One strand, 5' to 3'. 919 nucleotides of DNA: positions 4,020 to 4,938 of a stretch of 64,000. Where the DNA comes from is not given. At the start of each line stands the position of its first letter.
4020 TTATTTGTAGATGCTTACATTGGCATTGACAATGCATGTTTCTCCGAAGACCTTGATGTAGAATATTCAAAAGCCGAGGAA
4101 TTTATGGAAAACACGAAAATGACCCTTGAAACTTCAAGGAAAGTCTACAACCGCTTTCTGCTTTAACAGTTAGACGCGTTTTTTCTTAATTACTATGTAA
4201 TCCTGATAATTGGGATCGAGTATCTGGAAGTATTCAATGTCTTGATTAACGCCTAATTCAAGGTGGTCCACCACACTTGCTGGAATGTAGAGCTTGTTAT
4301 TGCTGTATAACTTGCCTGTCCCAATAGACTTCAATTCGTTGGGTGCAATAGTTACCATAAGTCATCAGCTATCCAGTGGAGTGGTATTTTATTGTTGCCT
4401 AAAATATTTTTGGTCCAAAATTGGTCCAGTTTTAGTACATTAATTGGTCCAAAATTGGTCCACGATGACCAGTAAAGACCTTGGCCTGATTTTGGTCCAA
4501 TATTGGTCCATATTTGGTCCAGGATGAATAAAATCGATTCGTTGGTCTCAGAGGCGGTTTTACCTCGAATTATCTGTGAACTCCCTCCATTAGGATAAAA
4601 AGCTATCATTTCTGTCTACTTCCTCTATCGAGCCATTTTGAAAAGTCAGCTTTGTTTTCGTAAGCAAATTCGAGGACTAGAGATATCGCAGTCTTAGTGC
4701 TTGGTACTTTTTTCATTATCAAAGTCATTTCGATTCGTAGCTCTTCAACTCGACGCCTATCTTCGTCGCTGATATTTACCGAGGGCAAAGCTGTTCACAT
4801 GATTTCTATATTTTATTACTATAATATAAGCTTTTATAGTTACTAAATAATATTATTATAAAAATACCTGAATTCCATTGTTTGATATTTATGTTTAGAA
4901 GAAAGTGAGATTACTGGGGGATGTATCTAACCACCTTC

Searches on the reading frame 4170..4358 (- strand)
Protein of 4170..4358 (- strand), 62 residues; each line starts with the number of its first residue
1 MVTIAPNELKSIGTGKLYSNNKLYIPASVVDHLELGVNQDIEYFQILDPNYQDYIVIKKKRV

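Call 10: search_protein_families(library=pfam, proteins=[window:4170-4358:-], max_evalue=0.01)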
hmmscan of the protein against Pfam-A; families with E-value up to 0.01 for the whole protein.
window:4170-4358:- (62 aa): 0 families

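Call 25: find_homologous_proteins(query=window:4170-4358:-, max_evalue=0.1)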
Query window:4170-4358:- (62 aa): 2 proteins with E <= 0.1 among 2 candidates.
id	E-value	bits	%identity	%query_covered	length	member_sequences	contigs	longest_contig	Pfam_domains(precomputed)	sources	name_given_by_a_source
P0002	4.3e-33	129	100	100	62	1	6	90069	-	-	-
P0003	5.2e-28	113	89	100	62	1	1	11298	-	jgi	-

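Call 26: search_protein_families(library=pfam, proteins=[window:4170-4358:-], max_evalue=10)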
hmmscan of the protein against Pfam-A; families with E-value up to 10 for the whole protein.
window:4170-4358:- (62 aa): 0 families

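Call 27: find_encoding_contigs(protein=P0003, flank=10000, max_places=6)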
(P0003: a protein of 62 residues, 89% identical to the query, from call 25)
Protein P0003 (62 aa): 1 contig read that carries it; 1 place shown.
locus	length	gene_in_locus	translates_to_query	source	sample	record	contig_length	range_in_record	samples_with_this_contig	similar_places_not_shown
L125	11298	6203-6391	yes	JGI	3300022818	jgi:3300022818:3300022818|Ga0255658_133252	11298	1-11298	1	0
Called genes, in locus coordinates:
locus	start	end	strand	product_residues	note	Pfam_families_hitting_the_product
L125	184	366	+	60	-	-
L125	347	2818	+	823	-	PF02463:SMC_N, PF13166:AAA_13, PF13175:AAA_15, PF13304:AAA_21 (faint), PF13476:AAA_23, PF13555:AAA_29 (weak)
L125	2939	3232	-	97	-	-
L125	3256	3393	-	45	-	-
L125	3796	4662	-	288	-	-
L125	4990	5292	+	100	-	-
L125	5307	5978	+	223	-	PF04471:Mrr_cat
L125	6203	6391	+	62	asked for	-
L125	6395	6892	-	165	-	-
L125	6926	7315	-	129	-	PF03852:Vsr, PF04480:DUF559 (faint)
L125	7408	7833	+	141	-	PF00145:DNA_methylase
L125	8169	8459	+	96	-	-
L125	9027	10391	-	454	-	PF13676:TIR_2 (weak)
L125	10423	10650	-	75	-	-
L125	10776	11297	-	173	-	?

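Call 28: find_encoding_contigs(protein=P0002, flank=10000, max_places=10)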
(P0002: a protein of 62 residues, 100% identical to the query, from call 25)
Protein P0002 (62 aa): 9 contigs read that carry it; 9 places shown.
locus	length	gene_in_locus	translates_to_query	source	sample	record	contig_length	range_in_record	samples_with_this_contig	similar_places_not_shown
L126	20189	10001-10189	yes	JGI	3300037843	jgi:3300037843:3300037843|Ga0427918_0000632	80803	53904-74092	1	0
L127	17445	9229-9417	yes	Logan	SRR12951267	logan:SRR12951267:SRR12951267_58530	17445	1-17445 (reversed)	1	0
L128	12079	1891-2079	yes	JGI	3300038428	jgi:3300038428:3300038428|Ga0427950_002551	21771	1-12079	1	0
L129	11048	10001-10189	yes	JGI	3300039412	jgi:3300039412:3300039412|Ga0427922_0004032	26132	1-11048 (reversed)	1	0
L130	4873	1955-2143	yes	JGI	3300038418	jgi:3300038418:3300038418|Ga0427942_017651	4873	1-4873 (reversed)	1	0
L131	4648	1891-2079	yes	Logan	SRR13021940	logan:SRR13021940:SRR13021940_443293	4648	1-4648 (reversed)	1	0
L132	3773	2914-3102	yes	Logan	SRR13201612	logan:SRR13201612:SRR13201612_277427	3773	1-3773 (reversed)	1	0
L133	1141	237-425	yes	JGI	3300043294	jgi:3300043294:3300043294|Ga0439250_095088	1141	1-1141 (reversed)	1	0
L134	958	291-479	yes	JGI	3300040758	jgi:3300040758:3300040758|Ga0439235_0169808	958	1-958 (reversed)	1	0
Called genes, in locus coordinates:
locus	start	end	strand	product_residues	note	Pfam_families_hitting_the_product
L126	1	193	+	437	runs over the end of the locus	PF24948:Citrate_synth_N, PF16114:Citrate_bind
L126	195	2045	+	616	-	PF00549:Ligase_CoA, PF00285:Citrate_synt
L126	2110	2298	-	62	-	-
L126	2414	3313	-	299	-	PF13191:AAA_16, PF01637:ATPase_2 (weak), PF13245:AAA_19 (faint), PF24883:NPHP3_N (faint), PF00004:AAA (weak), PF13401:AAA_22, PF22703:Cdc6_lid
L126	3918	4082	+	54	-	-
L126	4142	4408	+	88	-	-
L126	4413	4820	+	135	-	PF01850:PIN (weak), PF13470:PIN_3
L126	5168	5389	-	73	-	-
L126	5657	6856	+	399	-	PF01966:HD, PF19276:HD_assoc_2 (weak)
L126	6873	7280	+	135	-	-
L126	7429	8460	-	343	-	PF04471:Mrr_cat (weak)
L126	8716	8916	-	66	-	-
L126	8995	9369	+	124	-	-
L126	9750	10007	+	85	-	-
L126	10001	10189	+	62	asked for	-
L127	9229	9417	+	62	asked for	-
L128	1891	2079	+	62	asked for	-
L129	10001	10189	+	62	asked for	-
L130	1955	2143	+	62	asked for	-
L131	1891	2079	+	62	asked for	-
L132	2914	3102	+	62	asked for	-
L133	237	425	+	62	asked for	-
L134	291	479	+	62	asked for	-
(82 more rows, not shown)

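Call 48: search_protein_representatives(protein=window:4170-4358:-)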
Query: 62 residues. Proteins with E-value up to 0.001 (for the whole library): 9; up to 1e-10: 1; up to 1e-30: 1. The best 9 are listed.
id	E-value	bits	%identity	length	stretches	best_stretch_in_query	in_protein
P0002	1.4e-33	128.9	100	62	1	1-62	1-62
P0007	1.1e-10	57.2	50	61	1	1-60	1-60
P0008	2.3e-10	56.1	45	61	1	1-60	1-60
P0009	2.4e-10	56.0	49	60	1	1-59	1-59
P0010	2.1e-09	53.1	45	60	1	1-60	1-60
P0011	1.1e-08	50.8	46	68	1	3-59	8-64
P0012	4.1e-08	49.0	47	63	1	1-60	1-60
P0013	6.1e-08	48.5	41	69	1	2-59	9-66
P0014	3.2e-04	36.8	52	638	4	3-32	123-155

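Call 50: find_encoding_contigs(protein=P0007, flank=6000, max_places=4)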
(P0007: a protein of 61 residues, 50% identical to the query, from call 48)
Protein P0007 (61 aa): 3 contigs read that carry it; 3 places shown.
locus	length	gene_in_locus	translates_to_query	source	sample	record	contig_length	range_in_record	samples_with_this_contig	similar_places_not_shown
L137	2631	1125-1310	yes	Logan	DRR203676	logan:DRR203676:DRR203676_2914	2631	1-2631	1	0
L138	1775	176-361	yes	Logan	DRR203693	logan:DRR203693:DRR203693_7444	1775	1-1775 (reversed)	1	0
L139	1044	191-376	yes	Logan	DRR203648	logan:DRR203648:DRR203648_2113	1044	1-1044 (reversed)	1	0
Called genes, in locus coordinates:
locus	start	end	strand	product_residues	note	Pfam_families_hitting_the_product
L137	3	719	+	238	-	?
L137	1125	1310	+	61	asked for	-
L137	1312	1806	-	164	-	-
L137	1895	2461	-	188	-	-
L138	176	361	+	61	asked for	-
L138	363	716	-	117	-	-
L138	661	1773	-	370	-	?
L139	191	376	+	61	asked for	-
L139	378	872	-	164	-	-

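Call 52: find_encoding_contigs(protein=P0008, flank=6000, max_places=4)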
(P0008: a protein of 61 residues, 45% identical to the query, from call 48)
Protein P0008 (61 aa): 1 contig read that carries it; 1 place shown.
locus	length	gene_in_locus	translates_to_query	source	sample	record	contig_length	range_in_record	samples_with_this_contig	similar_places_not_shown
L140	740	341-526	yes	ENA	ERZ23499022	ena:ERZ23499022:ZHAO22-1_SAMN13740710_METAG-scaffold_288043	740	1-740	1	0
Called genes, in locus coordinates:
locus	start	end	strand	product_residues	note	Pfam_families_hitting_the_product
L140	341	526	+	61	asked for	-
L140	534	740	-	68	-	?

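Call 53: find_encoding_contigs(protein=P0009, flank=6000, max_places=4)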
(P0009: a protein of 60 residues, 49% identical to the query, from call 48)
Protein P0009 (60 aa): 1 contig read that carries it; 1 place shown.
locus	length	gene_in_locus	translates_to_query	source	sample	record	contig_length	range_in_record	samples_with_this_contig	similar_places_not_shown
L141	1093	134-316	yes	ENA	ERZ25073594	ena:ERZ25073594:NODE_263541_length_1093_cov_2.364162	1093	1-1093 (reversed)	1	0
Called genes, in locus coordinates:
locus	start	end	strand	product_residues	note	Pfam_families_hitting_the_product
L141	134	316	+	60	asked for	-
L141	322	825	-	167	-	-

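Call 58: search_solved_structures(query=A4, max_evalue=10, show_alignments=2)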
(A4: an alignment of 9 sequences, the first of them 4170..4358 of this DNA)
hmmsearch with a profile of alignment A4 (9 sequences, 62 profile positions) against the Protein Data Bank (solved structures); distinct sequences matched with E-value up to 10: 5.
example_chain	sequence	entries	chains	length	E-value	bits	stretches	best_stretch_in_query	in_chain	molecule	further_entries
2maj_A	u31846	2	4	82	0.17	14.9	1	23-59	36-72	Stromal interaction molecule 1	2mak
4xxw_B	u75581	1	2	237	0.33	14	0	34-49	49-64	Protocadherin-15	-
4apx_B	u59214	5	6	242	0.34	13.9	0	34-49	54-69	PROTOCADHERIN-15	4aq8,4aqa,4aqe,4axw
6n22_A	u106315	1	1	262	0.39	13.7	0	34-49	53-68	Protocadherin-15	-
6cv7_A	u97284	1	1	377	1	12.4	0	34-49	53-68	Protocadherin-15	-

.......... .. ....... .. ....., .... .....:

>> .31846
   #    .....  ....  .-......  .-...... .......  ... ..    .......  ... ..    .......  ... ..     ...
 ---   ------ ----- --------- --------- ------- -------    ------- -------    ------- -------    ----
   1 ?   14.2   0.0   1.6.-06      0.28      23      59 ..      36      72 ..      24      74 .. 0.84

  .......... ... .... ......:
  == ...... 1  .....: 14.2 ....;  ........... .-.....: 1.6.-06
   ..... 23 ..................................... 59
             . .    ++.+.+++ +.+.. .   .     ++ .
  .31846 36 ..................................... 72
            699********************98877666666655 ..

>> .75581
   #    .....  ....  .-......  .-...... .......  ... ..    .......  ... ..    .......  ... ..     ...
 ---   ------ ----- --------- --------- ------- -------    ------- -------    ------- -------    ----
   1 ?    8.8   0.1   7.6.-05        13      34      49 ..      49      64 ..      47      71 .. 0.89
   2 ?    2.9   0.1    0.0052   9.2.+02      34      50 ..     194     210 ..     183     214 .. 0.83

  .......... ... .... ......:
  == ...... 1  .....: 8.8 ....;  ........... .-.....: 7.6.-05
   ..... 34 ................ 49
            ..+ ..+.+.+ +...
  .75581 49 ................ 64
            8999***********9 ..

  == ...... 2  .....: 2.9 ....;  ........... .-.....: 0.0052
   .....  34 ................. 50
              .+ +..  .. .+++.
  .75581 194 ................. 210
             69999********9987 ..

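Call 59: search_protein_families(library=pfam, alignment_id=A4, max_evalue=1)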
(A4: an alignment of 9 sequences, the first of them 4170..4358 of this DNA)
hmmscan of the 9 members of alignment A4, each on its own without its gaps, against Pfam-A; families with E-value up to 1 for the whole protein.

A. member 1, window:4170-4358:- (62 aa): 0 families

B. families by the number of members that match (of 9 scanned): 3 families
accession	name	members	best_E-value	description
PF22707.2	S1CSD-TOTE-2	1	0.055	S1/CSD-like domain 2 of the TOTE conflict systems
PF15937.10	PrlF_antitoxin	1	0.076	prlF antitoxin for toxin YhaV_toxin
PF04014.23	MazE_antitoxin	1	0.099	Antidote-toxin recognition MazE, bacterial antitoxin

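Call 60: find_encoding_contigs(protein=P0010, flank=8000, max_places=3)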
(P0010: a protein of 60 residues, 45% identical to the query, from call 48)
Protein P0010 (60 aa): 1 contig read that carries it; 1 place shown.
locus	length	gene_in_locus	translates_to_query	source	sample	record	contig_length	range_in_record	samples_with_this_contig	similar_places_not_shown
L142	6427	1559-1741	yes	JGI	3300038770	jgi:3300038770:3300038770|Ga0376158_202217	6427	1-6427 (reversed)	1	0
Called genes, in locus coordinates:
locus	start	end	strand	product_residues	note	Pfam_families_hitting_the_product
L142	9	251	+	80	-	-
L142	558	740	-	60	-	-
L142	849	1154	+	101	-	-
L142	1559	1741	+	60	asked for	-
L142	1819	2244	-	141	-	-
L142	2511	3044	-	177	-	-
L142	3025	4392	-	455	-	PF00370:FGGY_N (weak)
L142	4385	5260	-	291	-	PF00702:Hydrolase (weak), PF13344:Hydrolase_6, PF13242:Hydrolase_like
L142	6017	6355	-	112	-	-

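Call 61: find_encoding_contigs(protein=P0011, flank=8000, max_places=3)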
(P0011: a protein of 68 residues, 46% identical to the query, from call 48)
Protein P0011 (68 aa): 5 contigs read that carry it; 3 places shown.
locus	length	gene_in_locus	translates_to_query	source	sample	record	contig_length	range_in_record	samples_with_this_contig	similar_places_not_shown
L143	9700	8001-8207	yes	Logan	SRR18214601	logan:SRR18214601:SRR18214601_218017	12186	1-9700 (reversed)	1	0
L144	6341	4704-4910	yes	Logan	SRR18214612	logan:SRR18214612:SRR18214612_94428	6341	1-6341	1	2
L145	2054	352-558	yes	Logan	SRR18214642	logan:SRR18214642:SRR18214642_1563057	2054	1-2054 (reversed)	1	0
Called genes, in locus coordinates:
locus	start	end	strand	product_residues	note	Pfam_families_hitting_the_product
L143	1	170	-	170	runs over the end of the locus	-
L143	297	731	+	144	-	-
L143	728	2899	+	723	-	PF09250:Prim-Pol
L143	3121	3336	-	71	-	-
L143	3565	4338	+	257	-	-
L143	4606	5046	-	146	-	-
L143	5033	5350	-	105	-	-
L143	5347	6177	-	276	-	-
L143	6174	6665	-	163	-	-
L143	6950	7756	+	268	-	-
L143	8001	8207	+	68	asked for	-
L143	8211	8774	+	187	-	-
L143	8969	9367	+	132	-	-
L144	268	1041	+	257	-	-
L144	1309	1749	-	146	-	-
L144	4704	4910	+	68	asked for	-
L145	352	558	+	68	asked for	-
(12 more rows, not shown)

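Call 62: find_encoding_contigs(protein=P0012, flank=8000, max_places=3)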
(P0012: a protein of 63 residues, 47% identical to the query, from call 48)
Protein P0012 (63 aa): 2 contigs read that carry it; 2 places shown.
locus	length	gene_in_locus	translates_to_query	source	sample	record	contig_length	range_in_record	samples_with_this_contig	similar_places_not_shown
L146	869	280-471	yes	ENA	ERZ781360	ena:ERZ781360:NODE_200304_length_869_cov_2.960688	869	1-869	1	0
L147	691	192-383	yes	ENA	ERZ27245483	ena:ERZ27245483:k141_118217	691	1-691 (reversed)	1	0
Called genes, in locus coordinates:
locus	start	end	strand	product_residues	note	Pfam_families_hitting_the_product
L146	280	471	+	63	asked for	-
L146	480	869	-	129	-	?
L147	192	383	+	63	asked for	-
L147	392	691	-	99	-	?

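Call 63: find_encoding_contigs(protein=P0013, flank=8000, max_places=3)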
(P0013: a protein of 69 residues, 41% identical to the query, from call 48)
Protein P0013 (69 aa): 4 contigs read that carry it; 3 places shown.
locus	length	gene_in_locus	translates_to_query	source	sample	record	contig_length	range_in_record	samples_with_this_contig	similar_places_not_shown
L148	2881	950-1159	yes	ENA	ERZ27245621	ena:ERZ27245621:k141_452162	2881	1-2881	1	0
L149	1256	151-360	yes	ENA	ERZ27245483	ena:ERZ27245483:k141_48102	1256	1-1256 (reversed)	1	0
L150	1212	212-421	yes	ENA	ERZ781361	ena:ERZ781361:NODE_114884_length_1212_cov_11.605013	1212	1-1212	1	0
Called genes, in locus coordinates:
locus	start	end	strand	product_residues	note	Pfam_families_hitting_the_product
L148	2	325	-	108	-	?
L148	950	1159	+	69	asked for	-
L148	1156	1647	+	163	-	-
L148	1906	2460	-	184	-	-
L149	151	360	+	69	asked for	-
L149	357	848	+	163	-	-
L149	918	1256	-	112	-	?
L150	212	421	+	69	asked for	-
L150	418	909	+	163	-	-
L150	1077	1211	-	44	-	?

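Call 65: search_protein_families(library=pfam, proteins=[L143:297-731:+, L143:728-2899:+, L143:3565-4338:+, L143:4606-5046:-, L143:5033-5350:-, L143:5347-6177:-, L143:6174-6665:-, L143:6950-7756:+, L143:8969-9367:+, L143:3121-3336:-], max_evalue=0.01)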
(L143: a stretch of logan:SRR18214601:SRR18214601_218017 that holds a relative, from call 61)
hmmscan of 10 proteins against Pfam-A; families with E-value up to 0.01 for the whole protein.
L143:297-731:+ (144 aa): 0 families

L143:728-2899:+ (723 aa): 2 families
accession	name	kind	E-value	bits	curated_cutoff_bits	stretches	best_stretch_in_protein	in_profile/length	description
PF09250.16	Prim-Pol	-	3.6e-21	76.7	22.8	1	15-154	1-148/158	Bifunctional DNA primase/polymerase, N-terminal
PF08708.16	PriCT_1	-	3.4e-05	23.8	21.1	1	200-255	12-66/67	Primase C terminal 1 (PriCT-1)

L143:3565-4338:+ (257 aa): 0 families

L143:4606-5046:- (146 aa): 2 families
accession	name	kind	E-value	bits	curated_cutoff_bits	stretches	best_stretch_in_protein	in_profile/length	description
PF16221.11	HTH_47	-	0.0013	18.7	27.1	1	51-93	35-77/78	winged helix-turn-helix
PF13545.12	HTH_Crp_2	-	0.0099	16.3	27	0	64-93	24-53/70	Crp-like helix-turn-helix domain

L143:5033-5350:- (105 aa): 2 families
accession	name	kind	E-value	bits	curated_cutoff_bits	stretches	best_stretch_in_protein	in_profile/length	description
PF13384.12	HTH_23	-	0.00015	21.9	24.6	1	34-74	6-46/50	Homeodomain-like domain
PF08281.18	Sigma70_r4_2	-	0.0016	18.5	25.7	1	26-68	6-49/54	Sigma-70, region 4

L143:5347-6177:- (276 aa): 1 family
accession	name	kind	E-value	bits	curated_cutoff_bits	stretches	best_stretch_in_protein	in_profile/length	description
PF21984.2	DnaD_N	-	0.003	18.2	27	1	17-61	21-65/101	DnaD N-terminal domain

L143:6174-6665:- (163 aa): 0 families

L143:6950-7756:+ (268 aa): 0 families

L143:8969-9367:+ (132 aa): 0 families

L143:3121-3336:- (71 aa): 0 families

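Call 66: predict_structure(alignment_id=A4)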
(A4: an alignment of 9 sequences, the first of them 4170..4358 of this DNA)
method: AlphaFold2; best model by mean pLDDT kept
length: 62 residues; sequences in the alignment: 9
mean_pLDDT: 74.0   pTM: 0.49
mean pLDDT of the five models: 74.0, 70.7, 67.7, 58.6, 57.5
residues with pLDDT >= 90: 0; 70-90: 49; 50-70: 13; < 50: 0
segments of 3 or more residues with pLDDT < 50: none
pLDDT, mean of each block of 10 residues (from residue 1): 73 69 69 76 81 79 64
secondary structure, 60 per line:
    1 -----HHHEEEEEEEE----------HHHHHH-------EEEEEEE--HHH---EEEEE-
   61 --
elements in order: E9-16 H27-32 E40-46 E55-59

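Call 69: fold_search(model_id=the predicted structure, library=pdb)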
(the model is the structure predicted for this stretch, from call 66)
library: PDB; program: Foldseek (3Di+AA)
matches with E <= 10: 73; with E <= 0.001: 0
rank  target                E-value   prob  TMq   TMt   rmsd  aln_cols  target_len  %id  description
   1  1ga7_A                6.8e-01  0.44  0.38  0.15   4.5        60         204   20  CRYSTAL STRUCTURE OF THE ADP-RIBOSE PYROPHOSPHATASE IN COMPLEX WITH GD+3 (released 2001-05-02)
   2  1g0s_B                7.2e-01  0.41  0.37  0.15   4.8        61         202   20  THE CRYSTAL STRUCTURE OF THE E.COLI ADP-RIBOSE PYROPHOSPHATASE (released 2001-05-02)
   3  9dre_D                8.2e-01  0.41  0.38  0.16   4.5        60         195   15  Crystal structure of ADP-ribose diphosphatase from Klebsiella pneumoniae (ADP bound, P21 form) (released 2024-10-02)
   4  9drf_D                8.2e-01  0.41  0.38  0.16   4.5        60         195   15  Crystal structure of ADP-ribose diphosphatase from Klebsiella pneumoniae (DTP bound, P21 form) (released 2024-10-02)
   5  9drd_C                8.7e-01  0.38  0.38  0.16   4.7        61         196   15  Crystal structure of ADP-ribose diphosphatase from Klebsiella pneumoniae (Apo, monoclinic P form 2) (released 2024-10-02)
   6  9dre_B                9.9e-01  0.35  0.38  0.15   4.5        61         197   15  Crystal structure of ADP-ribose diphosphatase from Klebsiella pneumoniae (ADP bound, P21 form) (released 2024-10-02)
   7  9dsz_H                9.9e-01  0.33  0.37  0.16   4.8        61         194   15  Crystal structure of ADP-ribose diphosphatase from Klebsiella pneumoniae (DTP bound) (released 2024-10-09)
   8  9dre_H                1.1e+00  0.35  0.38  0.16   4.7        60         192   15  Crystal structure of ADP-ribose diphosphatase from Klebsiella pneumoniae (ADP bound, P21 form) (released 2024-10-02)
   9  1g9q_A                1.1e+00  0.35  0.38  0.15   4.6        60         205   20  COMPLEX STRUCTURE OF THE ADPR-ASE AND ITS SUBSTRATE ADP-RIBOSE (released 2001-05-02)
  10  9dt6_B                1.1e+00  0.33  0.37  0.15   4.6        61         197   15  Crystal structure of ADP-ribose diphosphatase from Klebsiella pneumoniae (CMP bound, P21 form) (released 2024-10-09)
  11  9du6_B                1.2e+00  0.30  0.38  0.16   4.8        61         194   15  Crystal structure of ADP-ribose diphosphatase from Klebsiella pneumoniae (ATP bound) (released 2024-10-16)
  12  1viq_A                1.2e+00  0.30  0.38  0.15   4.7        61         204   20  Crystal structure of putative ADP ribose pyrophosphatase (released 2003-12-30)
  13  6fas_A                1.3e+00  0.35  0.38  0.24   2.2        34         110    9  Crystal structure of VAL1 B3 domain in complex with cognate DNA (released 2018-04-18)
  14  9b22_A                1.3e+00  0.30  0.38  0.15   4.6        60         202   15  Crystal structure of ADP-ribose diphosphatase from Klebsiella pneumoniae (ADP Ribose and AMP bound) (released 2024-03-27)
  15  9dtc_B                1.3e+00  0.30  0.37  0.15   4.6        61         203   15  Crystal structure of ADP-ribose diphosphatase from Klebsiella pneumoniae (ADP Ribose bound, orthrhombic form2) (released 2024-10-09)
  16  1mvf_D                1.3e+00  0.41  0.46  0.60   6.0        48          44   12  MazE addiction antidote (released 2003-06-10)
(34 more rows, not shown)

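Call 77: search_protein_families(library=padloc, proteins=[window:4170-4358:-, L125:4990-5292:+, L125:5307-5978:+], max_evalue=0.01)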
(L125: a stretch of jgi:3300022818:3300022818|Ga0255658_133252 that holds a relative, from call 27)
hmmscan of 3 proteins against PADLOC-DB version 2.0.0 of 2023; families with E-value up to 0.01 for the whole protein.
window:4170-4358:- (62 aa): 0 families

L125:4990-5292:+ (100 aa): 0 families

L125:5307-5978:+ (223 aa): 1 family
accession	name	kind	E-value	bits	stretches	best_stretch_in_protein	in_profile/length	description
PDLC04815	PDC-S02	-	0.00047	17.6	1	66-112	254-300/346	-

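Call 78: search_protein_families(library=phrogs, proteins=[window:4170-4358:-, L143:8211-8774:+, L143:8001-8207:+, L143:6950-7756:+], max_evalue=0.01)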
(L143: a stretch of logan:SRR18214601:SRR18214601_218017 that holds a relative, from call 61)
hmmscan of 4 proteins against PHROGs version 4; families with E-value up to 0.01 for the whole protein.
window:4170-4358:- (62 aa): 0 families

L143:8211-8774:+ (187 aa): 0 families

L143:8001-8207:+ (68 aa): 0 families

L143:6950-7756:+ (268 aa): 0 families

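Call 86: search_protein_families(library=pfam, proteins=[L137:3-719:+, L137:1895-2461:-, L138:661-1773:-, L142:849-1154:+, L142:2511-3044:-, L148:1906-2460:-, L148:2-325:-, L125:3796-4662:-, L125:4990-5292:+, L125:9027-10391:-], max_evalue=0.01)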
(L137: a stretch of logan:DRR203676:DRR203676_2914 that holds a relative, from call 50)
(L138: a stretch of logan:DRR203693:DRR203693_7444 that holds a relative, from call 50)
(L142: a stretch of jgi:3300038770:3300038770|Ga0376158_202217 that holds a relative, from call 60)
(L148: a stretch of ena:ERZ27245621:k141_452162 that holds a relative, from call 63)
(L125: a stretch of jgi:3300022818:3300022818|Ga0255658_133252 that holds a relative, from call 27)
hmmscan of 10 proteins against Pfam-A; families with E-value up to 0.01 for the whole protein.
L137:3-719:+ (238 aa): 1 family
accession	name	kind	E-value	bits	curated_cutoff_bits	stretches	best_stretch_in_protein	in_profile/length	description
PF00136.26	DNA_pol_B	-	5.4e-20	72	23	1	7-186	217-412/453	DNA polymerase family B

L137:1895-2461:- (188 aa): 1 family
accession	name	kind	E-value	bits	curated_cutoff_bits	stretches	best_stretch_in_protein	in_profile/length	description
PF24038.1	DUF7347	-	0.00049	20.7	27.6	1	11-78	5-74/77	Domain of unknown function (DUF7347)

L138:661-1773:- (370 aa): 1 family
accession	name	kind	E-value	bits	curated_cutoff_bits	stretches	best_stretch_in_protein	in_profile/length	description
PF00136.26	DNA_pol_B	-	2.3e-41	142.5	23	1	8-318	60-412/453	DNA polymerase family B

L142:849-1154:+ (101 aa): 0 families

L142:2511-3044:- (177 aa): 0 families

L148:1906-2460:- (184 aa): 0 families

L148:2-325:- (108 aa): 1 family
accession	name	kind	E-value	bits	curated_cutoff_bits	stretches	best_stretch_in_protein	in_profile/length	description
PF24838.2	8xMP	-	0.0024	18.1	30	1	22-102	7-92/136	Octameric membrane protein family (8xMP)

L125:3796-4662:- (288 aa): 0 families

L125:4990-5292:+ (100 aa): 0 families

L125:9027-10391:- (454 aa): 2 families
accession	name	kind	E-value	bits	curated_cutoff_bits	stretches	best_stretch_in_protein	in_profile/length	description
PF13676.11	TIR_2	-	2.6e-07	31.6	28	1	118-203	1-85/122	TIR domain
PF19108.5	DUF5795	-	0.0035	17.8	27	1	416-450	37-71/74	Family of unknown function (DUF5795)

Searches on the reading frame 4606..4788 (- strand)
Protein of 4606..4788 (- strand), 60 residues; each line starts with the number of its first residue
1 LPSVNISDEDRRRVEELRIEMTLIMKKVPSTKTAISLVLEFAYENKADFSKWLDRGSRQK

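Call 10: search_protein_families(library=pfam, proteins=[window:4606-4788:-], max_evalue=0.01)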
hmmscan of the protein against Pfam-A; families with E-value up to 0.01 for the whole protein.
window:4606-4788:- (60 aa): 0 families

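Call 24: find_homologous_proteins(query=window:4606-4788:-, max_evalue=0.01)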
Query window:4606-4788:- (60 aa): 1 proteins with E <= 0.01 among 1 candidates.
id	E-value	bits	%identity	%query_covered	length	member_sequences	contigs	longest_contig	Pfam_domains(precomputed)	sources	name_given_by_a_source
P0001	1.3e-30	120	100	100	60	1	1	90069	-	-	-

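Call 26: search_protein_families(library=pfam, proteins=[window:4606-4788:-], max_evalue=10)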
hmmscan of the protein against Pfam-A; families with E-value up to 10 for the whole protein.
window:4606-4788:- (60 aa): 1 family
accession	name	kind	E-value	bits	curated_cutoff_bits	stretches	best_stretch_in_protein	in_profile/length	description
PF08813.17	Phage_tail_3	-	0.13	12.3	24.2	1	26-55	79-108/165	Phage tail tube protein, TTP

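Call 77: search_protein_families(library=padloc, proteins=[window:4606-4788:-], max_evalue=0.01)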
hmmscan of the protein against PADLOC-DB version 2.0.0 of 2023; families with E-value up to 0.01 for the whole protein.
window:4606-4788:- (60 aa): 0 families

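Call 78: search_protein_families(library=phrogs, proteins=[window:4606-4788:-], max_evalue=0.01)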
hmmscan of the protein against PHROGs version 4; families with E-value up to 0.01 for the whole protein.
window:4606-4788:- (60 aa): 0 families
